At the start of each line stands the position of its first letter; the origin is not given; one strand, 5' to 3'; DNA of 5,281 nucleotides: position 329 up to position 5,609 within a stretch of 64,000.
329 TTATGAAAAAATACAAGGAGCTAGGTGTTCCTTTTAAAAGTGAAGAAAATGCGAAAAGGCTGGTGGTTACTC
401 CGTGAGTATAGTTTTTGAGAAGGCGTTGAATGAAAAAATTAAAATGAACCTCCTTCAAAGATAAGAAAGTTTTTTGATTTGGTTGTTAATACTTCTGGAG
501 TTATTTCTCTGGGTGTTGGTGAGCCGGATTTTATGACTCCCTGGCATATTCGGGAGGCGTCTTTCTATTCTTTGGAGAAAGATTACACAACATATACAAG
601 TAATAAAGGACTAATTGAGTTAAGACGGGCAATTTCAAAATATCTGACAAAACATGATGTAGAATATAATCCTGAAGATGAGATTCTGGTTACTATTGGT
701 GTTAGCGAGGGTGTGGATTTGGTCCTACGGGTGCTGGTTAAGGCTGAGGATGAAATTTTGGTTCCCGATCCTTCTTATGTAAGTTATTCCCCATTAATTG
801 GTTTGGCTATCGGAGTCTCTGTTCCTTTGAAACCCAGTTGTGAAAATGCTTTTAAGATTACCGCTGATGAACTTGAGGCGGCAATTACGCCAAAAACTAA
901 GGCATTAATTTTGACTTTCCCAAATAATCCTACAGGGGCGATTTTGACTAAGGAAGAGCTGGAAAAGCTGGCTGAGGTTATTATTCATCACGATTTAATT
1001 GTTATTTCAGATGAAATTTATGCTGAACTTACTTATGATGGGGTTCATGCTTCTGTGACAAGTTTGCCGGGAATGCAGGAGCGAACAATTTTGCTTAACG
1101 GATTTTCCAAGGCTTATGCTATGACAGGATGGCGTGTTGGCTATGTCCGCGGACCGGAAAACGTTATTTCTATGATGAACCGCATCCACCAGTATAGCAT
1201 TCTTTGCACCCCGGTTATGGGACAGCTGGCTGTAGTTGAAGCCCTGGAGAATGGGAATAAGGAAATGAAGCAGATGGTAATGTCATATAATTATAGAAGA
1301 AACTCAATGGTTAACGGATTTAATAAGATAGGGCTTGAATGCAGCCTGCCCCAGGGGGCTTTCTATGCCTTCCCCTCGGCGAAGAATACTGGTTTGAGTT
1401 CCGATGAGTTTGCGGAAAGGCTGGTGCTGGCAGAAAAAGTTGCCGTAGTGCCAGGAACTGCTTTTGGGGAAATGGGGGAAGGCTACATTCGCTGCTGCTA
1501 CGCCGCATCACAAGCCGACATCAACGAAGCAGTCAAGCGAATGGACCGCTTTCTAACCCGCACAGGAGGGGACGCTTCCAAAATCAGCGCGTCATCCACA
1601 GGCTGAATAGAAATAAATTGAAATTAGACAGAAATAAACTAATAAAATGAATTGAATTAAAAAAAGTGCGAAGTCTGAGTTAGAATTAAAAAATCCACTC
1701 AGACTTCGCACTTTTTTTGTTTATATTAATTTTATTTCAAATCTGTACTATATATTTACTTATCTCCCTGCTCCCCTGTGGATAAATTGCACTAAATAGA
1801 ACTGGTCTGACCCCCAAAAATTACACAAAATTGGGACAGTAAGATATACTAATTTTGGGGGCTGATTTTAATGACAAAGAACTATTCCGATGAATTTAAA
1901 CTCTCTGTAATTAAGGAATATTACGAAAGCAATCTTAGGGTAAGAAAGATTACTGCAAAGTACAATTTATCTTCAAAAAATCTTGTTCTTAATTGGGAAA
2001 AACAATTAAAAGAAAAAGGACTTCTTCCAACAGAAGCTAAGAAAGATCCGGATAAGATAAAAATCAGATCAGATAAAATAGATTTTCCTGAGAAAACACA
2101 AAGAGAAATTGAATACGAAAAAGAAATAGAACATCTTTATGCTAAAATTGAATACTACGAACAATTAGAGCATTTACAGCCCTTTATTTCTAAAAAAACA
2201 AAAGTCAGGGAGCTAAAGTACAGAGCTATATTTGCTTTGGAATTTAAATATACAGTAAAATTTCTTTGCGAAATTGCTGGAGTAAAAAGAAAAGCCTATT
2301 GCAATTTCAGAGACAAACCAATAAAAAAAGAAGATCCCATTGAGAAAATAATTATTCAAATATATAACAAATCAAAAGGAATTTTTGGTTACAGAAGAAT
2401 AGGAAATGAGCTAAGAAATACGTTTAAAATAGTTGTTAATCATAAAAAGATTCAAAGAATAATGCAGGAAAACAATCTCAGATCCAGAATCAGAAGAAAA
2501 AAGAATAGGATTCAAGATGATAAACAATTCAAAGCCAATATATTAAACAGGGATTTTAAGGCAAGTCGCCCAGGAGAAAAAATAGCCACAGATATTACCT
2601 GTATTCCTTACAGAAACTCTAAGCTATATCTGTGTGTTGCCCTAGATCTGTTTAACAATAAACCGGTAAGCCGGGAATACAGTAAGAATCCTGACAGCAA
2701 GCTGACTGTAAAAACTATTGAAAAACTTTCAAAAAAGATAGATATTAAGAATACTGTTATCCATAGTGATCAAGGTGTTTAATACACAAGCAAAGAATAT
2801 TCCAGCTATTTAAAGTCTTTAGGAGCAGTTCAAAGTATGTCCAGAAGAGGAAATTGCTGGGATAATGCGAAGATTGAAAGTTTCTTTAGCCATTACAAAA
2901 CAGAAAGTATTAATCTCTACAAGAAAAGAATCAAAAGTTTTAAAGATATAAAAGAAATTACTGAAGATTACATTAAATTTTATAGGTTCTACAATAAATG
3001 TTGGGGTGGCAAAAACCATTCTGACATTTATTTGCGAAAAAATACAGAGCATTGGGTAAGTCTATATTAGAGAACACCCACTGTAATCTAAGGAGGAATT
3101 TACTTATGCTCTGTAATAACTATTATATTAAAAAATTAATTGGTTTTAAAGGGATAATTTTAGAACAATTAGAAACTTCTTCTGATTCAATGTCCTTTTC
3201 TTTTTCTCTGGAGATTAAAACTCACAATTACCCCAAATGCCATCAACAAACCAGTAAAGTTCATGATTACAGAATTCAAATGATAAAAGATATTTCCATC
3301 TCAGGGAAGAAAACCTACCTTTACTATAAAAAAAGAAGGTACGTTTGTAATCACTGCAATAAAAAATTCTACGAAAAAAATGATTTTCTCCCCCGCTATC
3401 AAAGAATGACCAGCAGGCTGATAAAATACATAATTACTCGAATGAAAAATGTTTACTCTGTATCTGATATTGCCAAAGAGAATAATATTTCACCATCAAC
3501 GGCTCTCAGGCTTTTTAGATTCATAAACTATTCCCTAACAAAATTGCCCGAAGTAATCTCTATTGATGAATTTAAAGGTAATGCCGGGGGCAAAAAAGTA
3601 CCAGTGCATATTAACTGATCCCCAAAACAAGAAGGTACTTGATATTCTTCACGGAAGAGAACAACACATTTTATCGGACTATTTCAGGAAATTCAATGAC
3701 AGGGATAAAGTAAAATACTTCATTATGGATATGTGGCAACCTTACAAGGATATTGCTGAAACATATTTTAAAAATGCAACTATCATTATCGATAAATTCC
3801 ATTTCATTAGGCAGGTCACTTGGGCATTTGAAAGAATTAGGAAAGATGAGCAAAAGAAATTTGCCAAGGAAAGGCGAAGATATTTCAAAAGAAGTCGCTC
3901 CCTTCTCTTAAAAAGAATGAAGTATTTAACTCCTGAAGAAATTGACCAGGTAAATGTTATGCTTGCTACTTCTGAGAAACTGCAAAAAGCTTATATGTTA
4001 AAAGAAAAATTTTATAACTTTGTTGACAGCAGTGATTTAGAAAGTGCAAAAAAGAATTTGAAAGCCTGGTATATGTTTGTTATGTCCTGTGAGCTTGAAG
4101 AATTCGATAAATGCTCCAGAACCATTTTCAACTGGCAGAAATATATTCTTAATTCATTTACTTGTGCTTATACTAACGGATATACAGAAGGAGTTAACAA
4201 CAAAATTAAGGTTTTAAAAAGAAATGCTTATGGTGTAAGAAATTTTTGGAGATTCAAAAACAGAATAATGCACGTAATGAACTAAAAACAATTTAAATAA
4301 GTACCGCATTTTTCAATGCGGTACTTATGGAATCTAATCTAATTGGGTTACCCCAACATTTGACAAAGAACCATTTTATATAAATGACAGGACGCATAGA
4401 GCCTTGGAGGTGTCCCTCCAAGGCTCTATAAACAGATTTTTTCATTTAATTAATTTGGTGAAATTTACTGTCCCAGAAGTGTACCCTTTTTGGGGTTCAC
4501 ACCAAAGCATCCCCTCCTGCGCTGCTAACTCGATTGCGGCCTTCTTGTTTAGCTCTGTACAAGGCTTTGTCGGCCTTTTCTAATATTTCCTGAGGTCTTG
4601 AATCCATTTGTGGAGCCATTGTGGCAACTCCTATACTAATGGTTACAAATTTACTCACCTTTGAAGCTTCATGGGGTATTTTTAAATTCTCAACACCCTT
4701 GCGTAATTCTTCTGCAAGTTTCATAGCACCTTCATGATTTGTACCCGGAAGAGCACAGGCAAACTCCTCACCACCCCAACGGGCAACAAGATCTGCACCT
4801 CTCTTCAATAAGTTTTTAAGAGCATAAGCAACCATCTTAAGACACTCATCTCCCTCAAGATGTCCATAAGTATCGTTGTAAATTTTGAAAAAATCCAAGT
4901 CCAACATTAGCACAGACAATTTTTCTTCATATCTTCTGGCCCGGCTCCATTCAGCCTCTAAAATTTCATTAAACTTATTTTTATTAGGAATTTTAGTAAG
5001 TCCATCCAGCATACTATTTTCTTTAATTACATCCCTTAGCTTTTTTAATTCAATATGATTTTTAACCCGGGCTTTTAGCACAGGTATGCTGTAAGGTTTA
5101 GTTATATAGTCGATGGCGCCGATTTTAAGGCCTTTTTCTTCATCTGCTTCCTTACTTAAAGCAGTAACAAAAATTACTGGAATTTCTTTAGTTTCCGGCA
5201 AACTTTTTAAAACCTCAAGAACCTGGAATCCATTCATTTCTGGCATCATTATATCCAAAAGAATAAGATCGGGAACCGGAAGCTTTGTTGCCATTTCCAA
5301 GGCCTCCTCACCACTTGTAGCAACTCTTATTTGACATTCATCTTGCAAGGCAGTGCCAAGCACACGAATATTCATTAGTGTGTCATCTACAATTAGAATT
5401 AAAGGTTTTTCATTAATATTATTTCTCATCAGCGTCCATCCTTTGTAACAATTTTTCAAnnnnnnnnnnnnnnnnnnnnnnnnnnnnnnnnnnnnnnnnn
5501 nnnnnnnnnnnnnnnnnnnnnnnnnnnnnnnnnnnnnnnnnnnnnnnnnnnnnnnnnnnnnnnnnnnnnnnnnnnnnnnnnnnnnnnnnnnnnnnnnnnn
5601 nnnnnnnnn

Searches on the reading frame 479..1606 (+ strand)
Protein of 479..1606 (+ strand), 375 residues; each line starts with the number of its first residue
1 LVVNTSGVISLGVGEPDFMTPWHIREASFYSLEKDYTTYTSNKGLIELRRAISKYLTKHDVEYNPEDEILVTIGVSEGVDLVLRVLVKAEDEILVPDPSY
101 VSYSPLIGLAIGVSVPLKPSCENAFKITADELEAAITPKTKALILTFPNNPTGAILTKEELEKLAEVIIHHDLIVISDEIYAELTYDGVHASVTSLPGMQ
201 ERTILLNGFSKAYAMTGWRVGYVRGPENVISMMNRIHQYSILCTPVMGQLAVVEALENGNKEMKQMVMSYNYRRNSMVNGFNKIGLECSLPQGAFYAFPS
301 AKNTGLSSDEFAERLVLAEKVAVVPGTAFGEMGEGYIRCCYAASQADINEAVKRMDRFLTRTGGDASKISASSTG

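Call 61: search_protein_families(library=pfam, proteins=[window:479-1606:+], max_evalue=0.00001)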
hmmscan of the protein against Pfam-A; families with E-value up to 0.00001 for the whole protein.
window:479-1606:+ (375 aa): 1 family
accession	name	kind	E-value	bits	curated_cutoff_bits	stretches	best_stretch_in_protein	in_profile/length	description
PF00155.27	Aminotran_1_2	-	2.4e-71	241.2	19.7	1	7-354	2-360/361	Aminotransferase class I and II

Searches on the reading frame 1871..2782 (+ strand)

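Call 61: search_protein_families(library=pfam, proteins=[window:1871-2782:+], max_evalue=0.00001)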
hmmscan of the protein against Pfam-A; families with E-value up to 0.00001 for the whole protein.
window:1871-2782:+ (303 aa): 3 families
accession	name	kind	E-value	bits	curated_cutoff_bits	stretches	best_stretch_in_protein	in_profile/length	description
PF13276.12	HTH_21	-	6e-17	62.1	28.1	1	154-211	3-60/60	HTH-like domain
PF00665.32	rve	-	3.5e-11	43.7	32.6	1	232-302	2-75/102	Integrase core domain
PF01527.26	HTH_Tnp_1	-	4.5e-08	33.6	24.1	1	3-61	5-58/75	Transposase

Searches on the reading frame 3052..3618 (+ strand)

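Call 9: search_protein_families(library=ncbifam, proteins=[window:3052-3618:+])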
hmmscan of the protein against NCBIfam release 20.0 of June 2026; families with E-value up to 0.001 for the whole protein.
window:3052-3618:+ (188 aa): 3 families
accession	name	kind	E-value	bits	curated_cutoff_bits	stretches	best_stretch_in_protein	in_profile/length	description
NF033550.5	transpos_ISL3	equivalog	6.7e-23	81.4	180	1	57-181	10-139/370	ISL3 family transposase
NF049916.1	ISAon1_upstream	equivalog_domain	0.00041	20.8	55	1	44-123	22-102/108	ISAon1 family transposase N-terminal region protein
NF033558.1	transpos_IS1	equivalog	0.00079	19.4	100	0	92-160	17-81/199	IS1 family transposase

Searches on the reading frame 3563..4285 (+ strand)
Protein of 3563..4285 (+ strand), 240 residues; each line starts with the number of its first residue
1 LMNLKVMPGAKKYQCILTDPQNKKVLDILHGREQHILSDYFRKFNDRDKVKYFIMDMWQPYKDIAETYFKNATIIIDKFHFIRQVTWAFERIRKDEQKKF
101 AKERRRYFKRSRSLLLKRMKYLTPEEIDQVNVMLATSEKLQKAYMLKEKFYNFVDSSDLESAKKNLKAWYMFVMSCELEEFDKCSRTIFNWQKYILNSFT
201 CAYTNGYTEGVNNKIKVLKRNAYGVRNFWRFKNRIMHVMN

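Call 9: search_protein_families(library=ncbifam, proteins=[window:3563-4285:+])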
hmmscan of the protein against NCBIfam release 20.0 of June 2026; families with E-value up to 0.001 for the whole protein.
window:3563-4285:+ (240 aa): 4 families
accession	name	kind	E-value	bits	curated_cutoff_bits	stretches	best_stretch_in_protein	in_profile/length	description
NF033550.5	transpos_ISL3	equivalog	9.2e-67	225.7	180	1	11-237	138-369/370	ISL3 family transposase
NF049917.1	ISAon1_downstr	equivalog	5e-22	78.5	250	2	104-238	190-325/327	ISAon1 family transposase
NF049919.1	DesA_ISL3_tail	domain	6.8e-22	78.2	30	1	74-191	2-121/122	DesA/ISL3 alpha bundle tail domain-containing protein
NF049918.1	DesA_fam_desat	equivalog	7.6e-05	22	400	1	73-186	262-379/385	DesA family fatty acid desaturase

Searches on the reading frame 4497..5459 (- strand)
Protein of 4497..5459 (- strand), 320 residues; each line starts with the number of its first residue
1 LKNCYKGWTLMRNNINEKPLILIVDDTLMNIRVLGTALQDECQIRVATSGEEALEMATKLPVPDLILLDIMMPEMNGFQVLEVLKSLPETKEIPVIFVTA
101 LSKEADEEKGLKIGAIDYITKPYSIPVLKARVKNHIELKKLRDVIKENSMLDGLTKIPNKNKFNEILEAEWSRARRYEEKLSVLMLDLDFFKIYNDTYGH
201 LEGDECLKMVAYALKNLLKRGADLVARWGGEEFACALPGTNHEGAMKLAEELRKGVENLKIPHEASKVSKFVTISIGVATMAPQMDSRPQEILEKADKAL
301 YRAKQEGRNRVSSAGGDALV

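Call 61: search_protein_families(library=pfam, proteins=[window:4497-5459:-], max_evalue=0.00001)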
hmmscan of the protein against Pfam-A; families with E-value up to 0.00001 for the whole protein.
window:4497-5459:- (320 aa): 2 families
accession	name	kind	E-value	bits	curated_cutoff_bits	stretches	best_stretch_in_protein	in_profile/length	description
PF00990.26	GGDEF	-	2.7e-53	180.5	23.8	1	150-310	2-161/161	Diguanylate cyclase, GGDEF domain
PF00072.30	Response_reg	-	1.1e-25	90.4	30.2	1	21-132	1-110/111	Response regulator receiver domain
